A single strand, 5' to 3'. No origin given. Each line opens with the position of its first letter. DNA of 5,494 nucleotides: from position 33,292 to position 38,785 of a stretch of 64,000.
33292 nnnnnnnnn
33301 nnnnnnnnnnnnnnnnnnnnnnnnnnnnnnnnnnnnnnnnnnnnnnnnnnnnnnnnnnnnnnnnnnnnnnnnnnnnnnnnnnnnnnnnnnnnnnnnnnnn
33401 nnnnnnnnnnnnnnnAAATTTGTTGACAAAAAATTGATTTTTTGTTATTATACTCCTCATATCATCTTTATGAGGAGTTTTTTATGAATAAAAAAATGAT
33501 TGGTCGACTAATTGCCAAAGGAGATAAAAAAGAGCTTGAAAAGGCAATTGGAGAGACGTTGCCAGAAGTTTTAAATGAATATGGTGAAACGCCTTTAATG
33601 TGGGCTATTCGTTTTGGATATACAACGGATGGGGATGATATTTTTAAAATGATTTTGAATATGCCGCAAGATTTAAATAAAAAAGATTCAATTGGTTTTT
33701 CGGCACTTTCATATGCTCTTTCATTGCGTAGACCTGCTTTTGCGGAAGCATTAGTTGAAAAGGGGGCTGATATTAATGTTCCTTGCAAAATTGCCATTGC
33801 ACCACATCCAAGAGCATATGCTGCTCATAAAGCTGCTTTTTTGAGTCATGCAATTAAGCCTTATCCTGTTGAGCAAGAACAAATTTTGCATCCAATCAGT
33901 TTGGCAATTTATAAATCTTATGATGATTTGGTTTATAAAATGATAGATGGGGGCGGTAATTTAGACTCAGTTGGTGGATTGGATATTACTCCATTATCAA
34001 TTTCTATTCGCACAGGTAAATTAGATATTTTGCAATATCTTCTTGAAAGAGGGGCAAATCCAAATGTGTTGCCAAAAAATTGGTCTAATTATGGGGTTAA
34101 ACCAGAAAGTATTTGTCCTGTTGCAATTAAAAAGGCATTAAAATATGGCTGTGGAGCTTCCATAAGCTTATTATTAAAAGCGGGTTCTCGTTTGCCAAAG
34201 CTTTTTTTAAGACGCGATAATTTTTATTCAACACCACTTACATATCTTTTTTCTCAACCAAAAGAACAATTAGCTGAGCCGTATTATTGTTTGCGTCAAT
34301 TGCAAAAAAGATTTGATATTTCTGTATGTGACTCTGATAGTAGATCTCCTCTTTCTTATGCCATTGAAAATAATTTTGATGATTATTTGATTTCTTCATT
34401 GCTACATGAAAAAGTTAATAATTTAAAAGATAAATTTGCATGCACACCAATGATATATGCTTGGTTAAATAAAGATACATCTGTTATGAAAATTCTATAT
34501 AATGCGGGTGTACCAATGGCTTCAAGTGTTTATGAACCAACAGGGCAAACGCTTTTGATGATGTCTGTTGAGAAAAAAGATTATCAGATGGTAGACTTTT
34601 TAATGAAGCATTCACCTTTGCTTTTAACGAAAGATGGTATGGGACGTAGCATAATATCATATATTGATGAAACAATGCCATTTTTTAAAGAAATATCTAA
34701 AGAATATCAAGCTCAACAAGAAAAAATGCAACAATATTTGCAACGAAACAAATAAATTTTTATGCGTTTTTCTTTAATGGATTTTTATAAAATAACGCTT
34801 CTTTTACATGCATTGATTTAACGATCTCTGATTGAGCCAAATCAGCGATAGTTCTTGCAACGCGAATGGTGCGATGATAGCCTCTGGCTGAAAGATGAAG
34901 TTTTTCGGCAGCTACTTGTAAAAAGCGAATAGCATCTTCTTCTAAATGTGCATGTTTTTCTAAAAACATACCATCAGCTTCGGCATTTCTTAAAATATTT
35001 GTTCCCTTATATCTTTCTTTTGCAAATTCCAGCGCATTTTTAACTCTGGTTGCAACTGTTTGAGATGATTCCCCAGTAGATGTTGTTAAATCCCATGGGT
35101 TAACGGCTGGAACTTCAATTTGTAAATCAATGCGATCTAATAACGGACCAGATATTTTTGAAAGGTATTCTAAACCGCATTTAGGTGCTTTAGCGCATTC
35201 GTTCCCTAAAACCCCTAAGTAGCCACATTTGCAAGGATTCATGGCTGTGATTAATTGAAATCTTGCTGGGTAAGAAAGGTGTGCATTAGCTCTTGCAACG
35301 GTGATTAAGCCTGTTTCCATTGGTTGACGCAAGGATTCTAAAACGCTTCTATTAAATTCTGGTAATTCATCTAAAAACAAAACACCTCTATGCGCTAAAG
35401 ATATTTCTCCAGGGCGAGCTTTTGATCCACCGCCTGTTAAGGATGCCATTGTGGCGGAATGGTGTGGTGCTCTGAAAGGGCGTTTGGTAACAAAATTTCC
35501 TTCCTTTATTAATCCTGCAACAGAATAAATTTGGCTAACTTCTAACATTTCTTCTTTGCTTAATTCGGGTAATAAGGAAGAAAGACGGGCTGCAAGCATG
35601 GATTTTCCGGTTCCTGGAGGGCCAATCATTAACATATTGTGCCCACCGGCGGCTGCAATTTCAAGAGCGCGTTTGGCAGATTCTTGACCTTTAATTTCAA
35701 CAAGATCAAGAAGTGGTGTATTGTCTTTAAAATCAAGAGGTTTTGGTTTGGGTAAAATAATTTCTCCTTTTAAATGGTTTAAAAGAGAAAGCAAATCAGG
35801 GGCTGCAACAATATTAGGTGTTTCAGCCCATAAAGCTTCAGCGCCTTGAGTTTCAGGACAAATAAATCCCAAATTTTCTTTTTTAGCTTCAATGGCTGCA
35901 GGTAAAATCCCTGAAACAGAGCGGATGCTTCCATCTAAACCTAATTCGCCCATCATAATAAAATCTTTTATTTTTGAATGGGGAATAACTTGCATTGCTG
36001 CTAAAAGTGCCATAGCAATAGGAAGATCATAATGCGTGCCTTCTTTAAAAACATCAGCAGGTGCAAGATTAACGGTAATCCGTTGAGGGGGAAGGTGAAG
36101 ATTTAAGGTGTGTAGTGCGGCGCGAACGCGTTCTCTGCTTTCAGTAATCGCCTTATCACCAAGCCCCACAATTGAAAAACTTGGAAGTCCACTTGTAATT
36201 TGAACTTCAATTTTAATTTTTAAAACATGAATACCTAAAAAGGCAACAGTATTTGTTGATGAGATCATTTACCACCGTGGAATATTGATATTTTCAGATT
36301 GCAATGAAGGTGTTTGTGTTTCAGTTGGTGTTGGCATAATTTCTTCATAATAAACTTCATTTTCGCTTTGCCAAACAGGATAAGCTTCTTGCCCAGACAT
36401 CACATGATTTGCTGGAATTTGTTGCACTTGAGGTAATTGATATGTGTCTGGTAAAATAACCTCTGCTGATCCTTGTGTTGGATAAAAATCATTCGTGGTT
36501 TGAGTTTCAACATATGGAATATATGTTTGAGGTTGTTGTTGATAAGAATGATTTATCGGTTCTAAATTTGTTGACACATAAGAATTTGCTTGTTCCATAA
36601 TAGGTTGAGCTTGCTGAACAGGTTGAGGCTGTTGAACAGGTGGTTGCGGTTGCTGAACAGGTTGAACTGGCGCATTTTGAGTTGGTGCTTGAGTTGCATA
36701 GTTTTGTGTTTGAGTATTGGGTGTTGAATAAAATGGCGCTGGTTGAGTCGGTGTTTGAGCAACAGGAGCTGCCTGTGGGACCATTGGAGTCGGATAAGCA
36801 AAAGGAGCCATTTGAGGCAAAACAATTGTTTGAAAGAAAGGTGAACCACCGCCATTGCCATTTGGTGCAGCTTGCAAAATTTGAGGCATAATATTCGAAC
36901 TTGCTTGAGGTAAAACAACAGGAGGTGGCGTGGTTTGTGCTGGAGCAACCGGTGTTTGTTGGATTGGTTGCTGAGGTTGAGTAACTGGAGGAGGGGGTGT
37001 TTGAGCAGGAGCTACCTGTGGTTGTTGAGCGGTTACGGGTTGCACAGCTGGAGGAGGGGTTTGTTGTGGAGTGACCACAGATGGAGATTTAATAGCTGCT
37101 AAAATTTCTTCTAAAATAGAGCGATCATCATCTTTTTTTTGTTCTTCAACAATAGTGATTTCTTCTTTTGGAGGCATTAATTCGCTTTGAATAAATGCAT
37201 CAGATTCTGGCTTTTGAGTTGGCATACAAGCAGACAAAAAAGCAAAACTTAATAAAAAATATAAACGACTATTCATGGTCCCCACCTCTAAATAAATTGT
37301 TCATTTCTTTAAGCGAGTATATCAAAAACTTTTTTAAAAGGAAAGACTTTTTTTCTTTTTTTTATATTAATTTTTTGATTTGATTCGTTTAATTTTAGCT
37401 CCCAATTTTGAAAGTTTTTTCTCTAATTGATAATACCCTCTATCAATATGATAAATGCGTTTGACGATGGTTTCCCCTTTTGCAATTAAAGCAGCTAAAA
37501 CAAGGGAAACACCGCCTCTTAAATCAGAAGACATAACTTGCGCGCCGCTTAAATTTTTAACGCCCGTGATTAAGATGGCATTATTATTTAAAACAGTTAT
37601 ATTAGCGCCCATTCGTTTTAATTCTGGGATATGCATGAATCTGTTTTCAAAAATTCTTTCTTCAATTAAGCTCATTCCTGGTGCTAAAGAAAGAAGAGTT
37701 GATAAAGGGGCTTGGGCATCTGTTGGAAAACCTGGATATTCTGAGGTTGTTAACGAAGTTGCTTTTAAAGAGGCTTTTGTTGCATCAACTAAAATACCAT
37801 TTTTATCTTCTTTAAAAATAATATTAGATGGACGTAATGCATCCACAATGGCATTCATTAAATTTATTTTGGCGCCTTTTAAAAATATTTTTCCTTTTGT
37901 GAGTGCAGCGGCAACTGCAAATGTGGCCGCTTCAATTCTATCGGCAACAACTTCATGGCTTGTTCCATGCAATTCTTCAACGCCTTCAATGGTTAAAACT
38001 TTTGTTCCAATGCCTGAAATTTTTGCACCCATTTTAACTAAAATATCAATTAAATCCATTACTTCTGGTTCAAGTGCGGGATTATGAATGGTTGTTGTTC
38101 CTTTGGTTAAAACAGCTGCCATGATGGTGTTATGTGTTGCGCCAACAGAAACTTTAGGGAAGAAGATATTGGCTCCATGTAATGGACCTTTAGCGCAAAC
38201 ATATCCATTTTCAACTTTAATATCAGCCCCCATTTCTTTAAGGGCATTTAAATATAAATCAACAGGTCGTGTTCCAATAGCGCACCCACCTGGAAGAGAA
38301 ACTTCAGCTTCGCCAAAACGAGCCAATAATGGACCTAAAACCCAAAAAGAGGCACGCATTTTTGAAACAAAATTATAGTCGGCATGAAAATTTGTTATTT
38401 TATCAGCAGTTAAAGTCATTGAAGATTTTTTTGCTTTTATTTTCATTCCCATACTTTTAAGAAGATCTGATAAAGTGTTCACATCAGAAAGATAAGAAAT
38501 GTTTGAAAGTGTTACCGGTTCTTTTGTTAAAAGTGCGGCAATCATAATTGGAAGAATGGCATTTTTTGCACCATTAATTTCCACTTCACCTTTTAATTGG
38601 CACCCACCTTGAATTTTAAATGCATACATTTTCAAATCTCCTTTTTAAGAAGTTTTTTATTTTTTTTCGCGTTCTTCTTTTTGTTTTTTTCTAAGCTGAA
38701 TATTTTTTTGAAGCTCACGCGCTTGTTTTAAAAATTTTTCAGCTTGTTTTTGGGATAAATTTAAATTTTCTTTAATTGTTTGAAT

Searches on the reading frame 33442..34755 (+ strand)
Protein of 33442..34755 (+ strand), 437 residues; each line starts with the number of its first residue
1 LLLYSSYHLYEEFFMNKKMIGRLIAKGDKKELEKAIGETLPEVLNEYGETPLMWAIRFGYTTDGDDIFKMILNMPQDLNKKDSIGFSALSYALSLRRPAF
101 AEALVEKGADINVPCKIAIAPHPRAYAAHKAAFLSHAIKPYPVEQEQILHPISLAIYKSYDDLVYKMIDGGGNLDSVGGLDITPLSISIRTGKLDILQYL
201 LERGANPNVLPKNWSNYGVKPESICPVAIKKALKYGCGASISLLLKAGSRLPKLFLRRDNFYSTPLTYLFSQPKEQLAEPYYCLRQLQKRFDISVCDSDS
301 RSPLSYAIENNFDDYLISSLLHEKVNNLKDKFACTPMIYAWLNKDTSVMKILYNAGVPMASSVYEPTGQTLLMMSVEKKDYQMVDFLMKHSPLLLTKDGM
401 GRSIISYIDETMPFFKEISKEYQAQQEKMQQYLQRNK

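Call 9: search_protein_families(library=pfam, proteins=[window:33442-34755:+], max_evalue=0.001)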
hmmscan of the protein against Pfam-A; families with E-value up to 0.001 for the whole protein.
window:33442-34755:+ (437 aa): 5 families
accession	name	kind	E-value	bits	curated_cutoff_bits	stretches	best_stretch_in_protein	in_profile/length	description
PF12796.13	Ank_2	-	1.2e-29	103.2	27.3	3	40-113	21-88/90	Ankyrin repeats (3 copies)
PF13606.12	Ank_3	-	3.4e-20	70.1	22.3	0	182-209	3-30/30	Ankyrin repeat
PF00023.36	Ank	-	9.6e-19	66.9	21.1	1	183-209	4-30/33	Ankyrin repeat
PF13637.12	Ank_4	-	5.3e-15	55.6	22.7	0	191-214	7-30/50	Ankyrin repeats (many copies)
PF13857.12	Ank_5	-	1.5e-14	54.3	27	0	177-209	12-44/56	Ankyrin repeats (many copies)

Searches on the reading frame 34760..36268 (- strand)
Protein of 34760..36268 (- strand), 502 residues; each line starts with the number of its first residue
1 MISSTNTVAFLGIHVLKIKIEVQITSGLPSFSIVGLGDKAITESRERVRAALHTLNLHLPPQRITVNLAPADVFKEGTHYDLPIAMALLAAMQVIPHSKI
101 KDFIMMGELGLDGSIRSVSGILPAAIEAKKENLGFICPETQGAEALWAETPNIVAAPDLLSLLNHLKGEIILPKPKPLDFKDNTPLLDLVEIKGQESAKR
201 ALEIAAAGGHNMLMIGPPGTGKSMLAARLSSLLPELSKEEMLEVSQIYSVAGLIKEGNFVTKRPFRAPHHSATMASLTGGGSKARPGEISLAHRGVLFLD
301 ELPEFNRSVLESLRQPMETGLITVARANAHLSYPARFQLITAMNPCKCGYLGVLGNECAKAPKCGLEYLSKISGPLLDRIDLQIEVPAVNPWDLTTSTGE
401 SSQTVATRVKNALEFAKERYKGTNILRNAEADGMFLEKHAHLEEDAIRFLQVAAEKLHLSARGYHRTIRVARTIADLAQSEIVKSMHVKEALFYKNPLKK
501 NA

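Call 15: search_protein_families(library=pfam, proteins=[window:34760-36268:-], max_evalue=0.001)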
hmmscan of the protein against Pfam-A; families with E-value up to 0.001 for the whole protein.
window:34760-36268:- (502 aa): 8 families
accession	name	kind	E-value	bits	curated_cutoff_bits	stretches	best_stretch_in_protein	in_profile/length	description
PF01078.27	Mg_chelatase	-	9.7e-95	316.3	20.3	1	188-390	1-203/207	Magnesium chelatase, subunit ChlI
PF13541.12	ChlI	-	2.7e-42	143.9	27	1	20-140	1-120/121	Subunit ChlI of Mg-chelatase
PF13335.12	Mg_chelatase_C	-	2e-27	96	26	1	399-495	1-94/94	Magnesium chelatase, subunit ChlI C-terminal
PF07728.20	AAA_5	-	3.3e-10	40.5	22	1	211-346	1-124/139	AAA domain (dynein-related subfamily)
PF00493.29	MCM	-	3.8e-10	39.7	23.3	1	203-350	51-178/224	MCM P-loop domain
PF00158.32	Sigma54_activat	-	1.4e-06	28.5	20.2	1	198-343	11-141/168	Sigma-54 interaction domain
PF00004.35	AAA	-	0.00026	21.9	21.2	0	212-309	1-73/131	ATPase family associated with various cellular activities (AAA)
PF20030.5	bpMoxR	-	0.00034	20.2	27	0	200-233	22-55/205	MoxR domain in the MoxR-vWA-beta-propeller ternary systems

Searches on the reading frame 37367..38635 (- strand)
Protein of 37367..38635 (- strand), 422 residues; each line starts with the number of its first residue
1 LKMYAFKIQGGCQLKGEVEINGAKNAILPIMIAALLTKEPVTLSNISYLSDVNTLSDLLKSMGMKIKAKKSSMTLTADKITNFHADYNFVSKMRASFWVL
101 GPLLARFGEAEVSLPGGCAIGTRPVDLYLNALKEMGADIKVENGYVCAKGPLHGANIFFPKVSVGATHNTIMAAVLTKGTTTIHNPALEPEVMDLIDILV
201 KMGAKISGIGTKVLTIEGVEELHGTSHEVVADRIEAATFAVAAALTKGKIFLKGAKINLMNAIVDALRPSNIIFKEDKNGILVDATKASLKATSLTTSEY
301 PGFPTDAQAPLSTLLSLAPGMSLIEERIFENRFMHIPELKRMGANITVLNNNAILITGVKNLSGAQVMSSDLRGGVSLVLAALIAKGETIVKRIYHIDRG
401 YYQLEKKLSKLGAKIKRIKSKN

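Call 15: search_protein_families(library=pfam, proteins=[window:37367-38635:-], max_evalue=0.001)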
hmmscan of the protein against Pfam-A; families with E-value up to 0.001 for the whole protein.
window:37367-38635:- (422 aa): 1 family
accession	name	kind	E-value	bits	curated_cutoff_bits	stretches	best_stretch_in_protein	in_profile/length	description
PF00275.25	EPSP_synthase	-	1.5e-101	340.6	22.8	1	9-408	2-417/417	EPSP synthase (3-phosphoshikimate 1-carboxyvinyltransferase)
